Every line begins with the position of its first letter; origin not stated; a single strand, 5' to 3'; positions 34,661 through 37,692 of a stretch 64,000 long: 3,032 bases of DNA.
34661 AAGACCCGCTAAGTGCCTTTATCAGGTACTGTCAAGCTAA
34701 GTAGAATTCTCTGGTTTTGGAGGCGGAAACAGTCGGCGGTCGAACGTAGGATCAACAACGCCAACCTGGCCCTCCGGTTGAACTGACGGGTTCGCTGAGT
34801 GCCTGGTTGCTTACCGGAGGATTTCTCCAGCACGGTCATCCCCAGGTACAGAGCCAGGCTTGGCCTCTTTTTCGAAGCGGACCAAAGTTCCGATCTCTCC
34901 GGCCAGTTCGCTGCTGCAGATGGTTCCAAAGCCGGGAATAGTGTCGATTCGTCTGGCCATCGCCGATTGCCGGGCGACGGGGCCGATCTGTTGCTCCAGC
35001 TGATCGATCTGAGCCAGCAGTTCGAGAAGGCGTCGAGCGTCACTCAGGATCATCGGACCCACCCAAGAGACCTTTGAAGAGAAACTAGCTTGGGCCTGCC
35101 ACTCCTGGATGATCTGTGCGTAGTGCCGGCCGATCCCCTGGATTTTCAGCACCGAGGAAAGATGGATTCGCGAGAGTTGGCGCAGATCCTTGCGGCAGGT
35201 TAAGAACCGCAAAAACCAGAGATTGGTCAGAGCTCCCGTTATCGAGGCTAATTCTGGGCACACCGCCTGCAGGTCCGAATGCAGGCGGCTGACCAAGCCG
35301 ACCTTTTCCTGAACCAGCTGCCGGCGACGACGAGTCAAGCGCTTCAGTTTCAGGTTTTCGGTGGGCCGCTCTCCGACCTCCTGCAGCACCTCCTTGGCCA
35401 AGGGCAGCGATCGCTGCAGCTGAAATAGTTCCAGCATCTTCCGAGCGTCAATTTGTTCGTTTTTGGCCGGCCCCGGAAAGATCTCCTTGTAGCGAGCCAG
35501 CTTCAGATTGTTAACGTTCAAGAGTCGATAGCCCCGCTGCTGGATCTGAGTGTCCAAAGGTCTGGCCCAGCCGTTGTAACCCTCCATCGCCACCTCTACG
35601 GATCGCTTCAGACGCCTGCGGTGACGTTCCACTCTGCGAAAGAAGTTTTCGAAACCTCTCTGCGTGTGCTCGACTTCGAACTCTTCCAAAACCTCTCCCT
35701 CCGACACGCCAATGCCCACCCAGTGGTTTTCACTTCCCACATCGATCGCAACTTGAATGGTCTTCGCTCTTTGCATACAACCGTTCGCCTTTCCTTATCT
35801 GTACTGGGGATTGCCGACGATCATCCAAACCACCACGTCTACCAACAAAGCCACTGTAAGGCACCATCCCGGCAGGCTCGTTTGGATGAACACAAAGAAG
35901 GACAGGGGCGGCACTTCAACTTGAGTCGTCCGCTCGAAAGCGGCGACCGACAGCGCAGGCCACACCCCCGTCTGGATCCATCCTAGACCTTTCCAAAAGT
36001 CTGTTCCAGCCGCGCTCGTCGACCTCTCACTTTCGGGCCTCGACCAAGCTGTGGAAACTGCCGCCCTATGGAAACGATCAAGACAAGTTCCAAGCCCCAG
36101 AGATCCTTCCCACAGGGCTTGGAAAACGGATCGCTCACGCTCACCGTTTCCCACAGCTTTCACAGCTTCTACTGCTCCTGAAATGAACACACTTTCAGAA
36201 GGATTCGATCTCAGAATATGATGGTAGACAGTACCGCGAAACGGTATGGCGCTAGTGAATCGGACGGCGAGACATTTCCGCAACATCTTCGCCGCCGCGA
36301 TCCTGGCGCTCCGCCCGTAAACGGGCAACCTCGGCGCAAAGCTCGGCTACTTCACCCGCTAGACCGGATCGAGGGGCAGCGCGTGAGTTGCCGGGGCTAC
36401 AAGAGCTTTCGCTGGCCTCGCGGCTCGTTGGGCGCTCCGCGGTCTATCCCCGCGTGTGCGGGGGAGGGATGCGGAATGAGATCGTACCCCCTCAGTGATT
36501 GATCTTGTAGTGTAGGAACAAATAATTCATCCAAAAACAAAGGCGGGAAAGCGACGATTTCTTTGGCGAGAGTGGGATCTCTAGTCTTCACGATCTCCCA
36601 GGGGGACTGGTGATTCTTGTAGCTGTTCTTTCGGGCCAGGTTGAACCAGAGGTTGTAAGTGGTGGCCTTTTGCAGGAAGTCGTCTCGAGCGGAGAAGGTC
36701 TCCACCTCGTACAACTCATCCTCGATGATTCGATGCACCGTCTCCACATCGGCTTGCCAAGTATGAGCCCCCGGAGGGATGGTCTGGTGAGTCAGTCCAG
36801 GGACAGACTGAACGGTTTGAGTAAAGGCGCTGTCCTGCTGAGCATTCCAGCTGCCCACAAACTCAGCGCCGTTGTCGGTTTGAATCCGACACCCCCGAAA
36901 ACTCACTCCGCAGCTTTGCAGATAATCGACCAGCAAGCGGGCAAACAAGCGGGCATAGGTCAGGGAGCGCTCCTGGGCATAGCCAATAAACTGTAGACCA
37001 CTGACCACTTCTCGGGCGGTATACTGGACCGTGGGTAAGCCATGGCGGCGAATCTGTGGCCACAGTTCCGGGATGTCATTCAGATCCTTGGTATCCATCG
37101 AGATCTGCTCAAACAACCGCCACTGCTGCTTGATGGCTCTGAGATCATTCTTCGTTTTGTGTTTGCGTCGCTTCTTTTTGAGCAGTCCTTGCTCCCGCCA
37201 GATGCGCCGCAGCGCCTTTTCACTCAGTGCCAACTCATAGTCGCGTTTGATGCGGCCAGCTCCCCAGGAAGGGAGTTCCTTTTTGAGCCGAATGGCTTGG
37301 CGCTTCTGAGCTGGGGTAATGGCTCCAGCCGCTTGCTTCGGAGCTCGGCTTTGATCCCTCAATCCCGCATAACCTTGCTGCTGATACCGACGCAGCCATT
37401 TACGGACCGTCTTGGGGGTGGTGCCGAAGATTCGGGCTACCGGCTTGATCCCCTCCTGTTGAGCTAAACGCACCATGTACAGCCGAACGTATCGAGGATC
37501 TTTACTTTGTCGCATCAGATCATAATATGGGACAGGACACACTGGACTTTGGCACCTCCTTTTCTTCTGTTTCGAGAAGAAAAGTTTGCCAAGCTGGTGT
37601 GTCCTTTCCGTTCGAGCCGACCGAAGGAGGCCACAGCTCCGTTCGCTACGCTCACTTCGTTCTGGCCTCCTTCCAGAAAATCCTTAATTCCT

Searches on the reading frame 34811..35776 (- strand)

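Call 24: search_protein_families(library=pfam, proteins=[window:34811-35776:-], max_evalue=0.01)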
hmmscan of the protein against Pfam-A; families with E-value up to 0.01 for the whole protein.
window:34811-35776:- (321 aa): 2 families
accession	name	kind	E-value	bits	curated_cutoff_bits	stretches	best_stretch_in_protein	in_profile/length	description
PF01548.23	DEDD_Tnp_IS110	-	2.4e-19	70.1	29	1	9-174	1-155/155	Transposase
PF02371.22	Transposase_20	-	0.0025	18.6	21.3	1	275-306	2-33/87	Transposase IS116/IS110/IS902 family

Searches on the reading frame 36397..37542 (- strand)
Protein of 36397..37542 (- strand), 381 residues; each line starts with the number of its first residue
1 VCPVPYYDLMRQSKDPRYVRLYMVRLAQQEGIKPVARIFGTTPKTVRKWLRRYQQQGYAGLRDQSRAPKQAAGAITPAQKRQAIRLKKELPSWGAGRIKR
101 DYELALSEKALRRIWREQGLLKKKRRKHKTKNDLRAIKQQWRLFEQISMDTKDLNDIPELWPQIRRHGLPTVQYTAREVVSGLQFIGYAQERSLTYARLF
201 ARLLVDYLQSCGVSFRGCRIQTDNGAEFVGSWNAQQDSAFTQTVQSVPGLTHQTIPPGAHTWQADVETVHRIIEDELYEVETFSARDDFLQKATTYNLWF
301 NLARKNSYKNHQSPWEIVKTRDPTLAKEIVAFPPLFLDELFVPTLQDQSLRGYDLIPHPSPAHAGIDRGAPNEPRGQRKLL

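Call 24: search_protein_families(library=pfam, proteins=[window:36397-37542:-], max_evalue=0.01)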
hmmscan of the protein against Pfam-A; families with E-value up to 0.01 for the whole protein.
window:36397-37542:- (381 aa): 8 families
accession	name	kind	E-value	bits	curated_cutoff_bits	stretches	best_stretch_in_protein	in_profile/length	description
PF13518.12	HTH_28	-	4.3e-13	49.5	25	1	23-69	5-52/52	Helix-turn-helix domain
PF13565.12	HTH_32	-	1.2e-10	42.2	33.7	1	45-115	1-73/73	Homeodomain-like domain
PF13384.12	HTH_23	-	9.1e-09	35.3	24.6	1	19-62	6-50/50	Homeodomain-like domain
PF13551.12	HTH_29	-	2.8e-07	31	28.1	1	26-80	8-63/64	Winged helix-turn helix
PF00376.29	MerR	-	0.001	19.3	28.2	0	32-52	2-22/38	MerR family regulatory protein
PF13011.12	LZ_Tnp_IS481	-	0.0013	19.5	22.2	1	24-80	19-76/85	leucine-zipper of insertion element IS481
PF13411.12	MerR_1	-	0.0013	19.2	21.6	0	32-53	3-24/69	MerR HTH family regulatory protein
PF13542.12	HTH_Tnp_ISL3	-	0.0015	18.4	27.4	1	22-53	19-50/51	Helix-turn-helix domain of transposase family ISL3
